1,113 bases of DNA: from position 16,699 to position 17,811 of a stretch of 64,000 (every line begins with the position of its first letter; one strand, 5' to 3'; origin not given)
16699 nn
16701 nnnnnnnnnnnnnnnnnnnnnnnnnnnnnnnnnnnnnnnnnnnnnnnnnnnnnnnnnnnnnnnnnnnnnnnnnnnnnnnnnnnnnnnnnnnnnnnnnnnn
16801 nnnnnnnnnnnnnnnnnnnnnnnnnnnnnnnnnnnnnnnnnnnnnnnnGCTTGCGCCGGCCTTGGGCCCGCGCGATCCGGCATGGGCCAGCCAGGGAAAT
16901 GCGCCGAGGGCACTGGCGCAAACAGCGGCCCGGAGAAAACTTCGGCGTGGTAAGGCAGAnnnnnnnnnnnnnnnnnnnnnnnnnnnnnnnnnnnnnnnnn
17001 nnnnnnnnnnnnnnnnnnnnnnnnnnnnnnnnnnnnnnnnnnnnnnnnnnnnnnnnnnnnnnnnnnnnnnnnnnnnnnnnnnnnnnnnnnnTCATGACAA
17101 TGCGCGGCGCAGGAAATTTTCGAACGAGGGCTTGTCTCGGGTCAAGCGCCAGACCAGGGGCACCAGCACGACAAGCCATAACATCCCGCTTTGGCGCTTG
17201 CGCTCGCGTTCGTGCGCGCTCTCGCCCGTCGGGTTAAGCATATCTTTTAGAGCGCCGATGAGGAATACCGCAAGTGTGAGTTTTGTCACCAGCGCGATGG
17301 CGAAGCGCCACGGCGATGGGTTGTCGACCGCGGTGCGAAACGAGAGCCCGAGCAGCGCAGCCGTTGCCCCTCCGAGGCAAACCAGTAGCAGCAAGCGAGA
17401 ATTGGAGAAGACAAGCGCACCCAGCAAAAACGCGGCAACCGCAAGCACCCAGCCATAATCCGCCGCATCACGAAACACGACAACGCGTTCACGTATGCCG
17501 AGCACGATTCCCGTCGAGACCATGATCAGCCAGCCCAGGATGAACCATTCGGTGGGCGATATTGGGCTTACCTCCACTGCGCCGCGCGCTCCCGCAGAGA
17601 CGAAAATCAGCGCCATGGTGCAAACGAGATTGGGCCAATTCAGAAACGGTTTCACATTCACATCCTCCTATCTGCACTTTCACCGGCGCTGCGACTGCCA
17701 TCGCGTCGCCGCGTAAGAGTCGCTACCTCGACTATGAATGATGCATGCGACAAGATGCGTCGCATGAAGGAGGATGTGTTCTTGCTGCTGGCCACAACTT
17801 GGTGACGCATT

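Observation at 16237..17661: Truncated, degenerate FtsZ/tubulin-fold protein carrying a twin-arginine (Tat) signal, translationally abutting a small polytopic membrane protein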

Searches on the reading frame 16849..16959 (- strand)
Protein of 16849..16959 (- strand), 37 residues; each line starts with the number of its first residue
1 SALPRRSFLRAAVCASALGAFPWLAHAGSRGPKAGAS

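Call 95: search_protein_families(library=pfam, proteins=[window:16849-16959:-], max_evalue=10)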
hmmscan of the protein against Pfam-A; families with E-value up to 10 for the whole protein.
seq(37 aa): 1 family
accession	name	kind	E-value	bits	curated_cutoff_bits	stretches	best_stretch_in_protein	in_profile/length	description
PF10518.14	TAT_signal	-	0.12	12.8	22.7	1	5-20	4-19/21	TAT (twin-arginine translocation) pathway signal sequence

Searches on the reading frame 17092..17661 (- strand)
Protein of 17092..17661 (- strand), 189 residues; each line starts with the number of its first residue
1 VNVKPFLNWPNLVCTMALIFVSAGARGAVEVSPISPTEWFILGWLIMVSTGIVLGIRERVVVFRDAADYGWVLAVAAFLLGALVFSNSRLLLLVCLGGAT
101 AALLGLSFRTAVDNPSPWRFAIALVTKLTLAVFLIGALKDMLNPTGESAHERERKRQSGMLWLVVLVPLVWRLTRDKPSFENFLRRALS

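Call 3: search_protein_families(library=pfam, proteins=[window:17092-17661:-], max_evalue=1)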
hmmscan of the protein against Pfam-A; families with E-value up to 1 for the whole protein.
window:17092-17661:- (189 aa): 1 family
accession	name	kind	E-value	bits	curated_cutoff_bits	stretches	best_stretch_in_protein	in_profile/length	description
PF04932.20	Wzy_C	-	0.0083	16.4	31.7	1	75-154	2-75/149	O-Antigen ligase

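Call 4: search_protein_families(library=padloc, proteins=[window:17092-17661:-], max_evalue=1)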
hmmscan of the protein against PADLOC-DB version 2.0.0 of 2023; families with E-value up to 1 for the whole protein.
window:17092-17661:- (189 aa): 0 families

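Call 5: search_protein_families(library=ncbifam, proteins=[window:17092-17661:-], max_evalue=1)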
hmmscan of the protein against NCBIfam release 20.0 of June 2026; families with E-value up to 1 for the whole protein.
window:17092-17661:- (189 aa): 1 family
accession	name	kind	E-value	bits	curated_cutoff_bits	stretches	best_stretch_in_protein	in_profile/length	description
TIGR04112.1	seleno_YedE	equivalog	0.12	11.5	200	1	35-83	79-127/337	YedE family putative selenium transporter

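Call 33: find_related_loci(query=A4, collection=genome_contigs, flank=10000)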
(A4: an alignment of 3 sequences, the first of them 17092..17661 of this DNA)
Query A4 (189 aa) in genome_contigs; peptide patterns used: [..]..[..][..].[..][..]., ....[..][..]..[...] (x = any residue, [..] = any of these).
86 stretches matched a pattern, but none encodes a relative of the query by tblastn (E <= 1e-3).

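Call 34: find_homologous_proteins(query=A4, max_evalue=0.001)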
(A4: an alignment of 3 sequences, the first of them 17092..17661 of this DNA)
Query A4 (3 sequences) (189 aa, profile of the alignment): 7 proteins with E <= 0.001 among 8000 candidates.
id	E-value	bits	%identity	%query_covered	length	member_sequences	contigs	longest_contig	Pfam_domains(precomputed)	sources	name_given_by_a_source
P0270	1.5e-104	365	99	99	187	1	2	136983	-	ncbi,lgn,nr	ncbi:MAG: hypothetical protein HYZ17_03055 [Betaproteobacteria bacterium]|nr:hypothetical protein [B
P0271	1.3e-102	359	80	99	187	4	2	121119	-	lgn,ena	-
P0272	8.4e-93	327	56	86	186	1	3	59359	-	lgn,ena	-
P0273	2.8e-92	325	81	98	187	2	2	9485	-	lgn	-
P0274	7.1e-91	321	82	98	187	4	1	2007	-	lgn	-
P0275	1.5e-67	245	62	78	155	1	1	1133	-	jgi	jgi:hypothetical protein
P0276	1.1e-22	99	37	77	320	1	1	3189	-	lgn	-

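Call 35: find_encoding_contigs(protein=P0276, flank=5000, max_places=2)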
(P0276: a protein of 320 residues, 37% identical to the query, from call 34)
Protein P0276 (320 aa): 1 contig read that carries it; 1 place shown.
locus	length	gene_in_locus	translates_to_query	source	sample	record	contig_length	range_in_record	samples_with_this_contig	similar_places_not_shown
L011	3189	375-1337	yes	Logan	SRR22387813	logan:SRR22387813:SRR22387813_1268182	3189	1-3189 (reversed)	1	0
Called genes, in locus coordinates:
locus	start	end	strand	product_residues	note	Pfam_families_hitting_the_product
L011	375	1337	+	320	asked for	-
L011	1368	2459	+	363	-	-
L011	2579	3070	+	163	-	-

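Call 94: search_protein_families(library=pfam, proteins=[P0276, L011:1368-2459:+, L011:2579-3070:+], max_evalue=1)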
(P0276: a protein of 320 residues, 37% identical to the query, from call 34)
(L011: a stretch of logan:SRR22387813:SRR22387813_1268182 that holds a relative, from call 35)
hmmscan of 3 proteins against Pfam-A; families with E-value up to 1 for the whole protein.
P0276 (320 aa): 1 family
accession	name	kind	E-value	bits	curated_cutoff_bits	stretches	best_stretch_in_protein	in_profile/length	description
PF07007.17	LprI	-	0.00014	22.6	22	1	38-100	12-102/106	Lysozyme inhibitor LprI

L011:1368-2459:+ (363 aa): 0 families

L011:2579-3070:+ (163 aa): 0 families

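Call 103: predict_structure(alignment_id=A9)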
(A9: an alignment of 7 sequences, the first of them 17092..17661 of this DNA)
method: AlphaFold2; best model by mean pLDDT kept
length: 189 residues; sequences in the alignment: 7
mean_pLDDT: 77.5   pTM: 0.63
mean pLDDT of the five models: 77.5, 76.2, 75.7, 74.4, 74.4
residues with pLDDT >= 90: 25; 70-90: 116; 50-70: 21; < 50: 27
segments of 3 or more residues with pLDDT < 50: 1-11, 16-30
pLDDT, mean of each block of 10 residues (from residue 1): 43 49 45 74 89 87 83 85 83 88 90 89 90 86 86 89 88 69 55
secondary structure, 60 per line:
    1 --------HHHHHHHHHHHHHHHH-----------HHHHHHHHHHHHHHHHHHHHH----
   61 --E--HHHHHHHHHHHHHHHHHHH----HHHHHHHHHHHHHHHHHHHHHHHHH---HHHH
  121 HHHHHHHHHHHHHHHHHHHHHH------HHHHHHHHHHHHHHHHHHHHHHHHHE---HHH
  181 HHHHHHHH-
elements in order: H9-24 H36-56 H66-84 H89-113 H117-142 H149-173 H178-188

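Call 105: fold_search(model_id=the predicted structure, library=pdb)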
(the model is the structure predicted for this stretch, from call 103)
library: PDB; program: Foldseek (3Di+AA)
matches with E <= 10: 171; with E <= 0.001: 0
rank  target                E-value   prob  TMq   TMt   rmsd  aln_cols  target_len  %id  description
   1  8j7w_A                3.6e-01  0.28  0.21  0.16  16.2       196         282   15  Cryo-EM structure of hZnT7-Fab complex in zinc state 2, determined in heterogeneous conformations- one subunit in an i (released 2023-09-20)
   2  8j7v_A                4.8e-01  0.23  0.22  0.17  15.9       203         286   15  Cryo-EM structure of hZnT7-Fab complex in zinc-unbound state, determined in heterogeneous conformations- one subunit i (released 2023-09-20)
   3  8j80_A                8.6e-01  0.14  0.21  0.15  16.2       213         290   14  Cryo-EM structure of hZnT7-Fab complex in zinc state 1, determined in heterogeneous conformations- one subunit in an i (released 2023-09-20)
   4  8uco_A                1.2e+00  0.10  0.18  0.12  20.7       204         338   17  CryoEM structure of Komagataella pastoris Cytochrome c oxidase (9 subunits) in complex with human VMAT2 and Amphetamin (released 2024-10-09)
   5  2kbb_MODEL_1_A        1.3e+00  0.30  0.25  0.26   8.9       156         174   10  Solution Structure of the R9 Domain of Talin (released 2009-03-17)
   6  8j7t_A                1.7e+00  0.08  0.20  0.15  15.4       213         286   16  Cryo-EM structure of hZnT7-Fab complex in zinc-unbound state, determined in outward-facing conformation (released 2023-09-20)
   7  2yxh_A                1.8e+00  0.57  0.25  0.40   7.3        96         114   18  Crystal structure of mazG-related protein from Thermotoga maritima (released 2007-10-30)
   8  5m4y_C                1.9e+00  0.09  0.16  0.17  14.8       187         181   10  Crystal structure of the Sec3/Sso2 complex at 2.20 angstrom resolution (released 2017-02-08)
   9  8e7z_A                2.1e+00  0.28  0.29  0.34  11.7       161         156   15  RsTSPO mutant -A138F (released 2023-03-29)
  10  7xge_A                2.1e+00  0.09  0.20  0.21  11.2       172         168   10  Crystal structure of MCL-1 in complex with computationally designed inhibitor protein (released 2022-07-20)
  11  6xz3                  2.3e+00  0.25  0.25  0.36   9.3       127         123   17  Crystal structure of TLNRD1 4-helix bundle (released 2020-05-27)
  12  4xqs                  2.3e+00  0.21  0.32  0.21  15.9       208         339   13  Crystal structure of human FPPS in complex with one magnesium ion (released 2016-01-20)
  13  7xge_G                2.4e+00  0.15  0.25  0.28  10.7       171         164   12  Crystal structure of MCL-1 in complex with computationally designed inhibitor protein (released 2022-07-20)
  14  6ukj_A                2.4e+00  0.10  0.22  0.15  11.8       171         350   10  Single-Particle Cryo-EM Structure of Plasmodium falciparum Chloroquine Resistance Transporter (PfCRT) 7G8 Isoform (released 2019-12-04)
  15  9u6q_N                2.5e+00  0.12  0.20  0.13  19.6       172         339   16  Cryo-EM structure of the Vo domain of V/A-ATPase in liposomes under no pmf condition,state1 (released 2025-10-29)
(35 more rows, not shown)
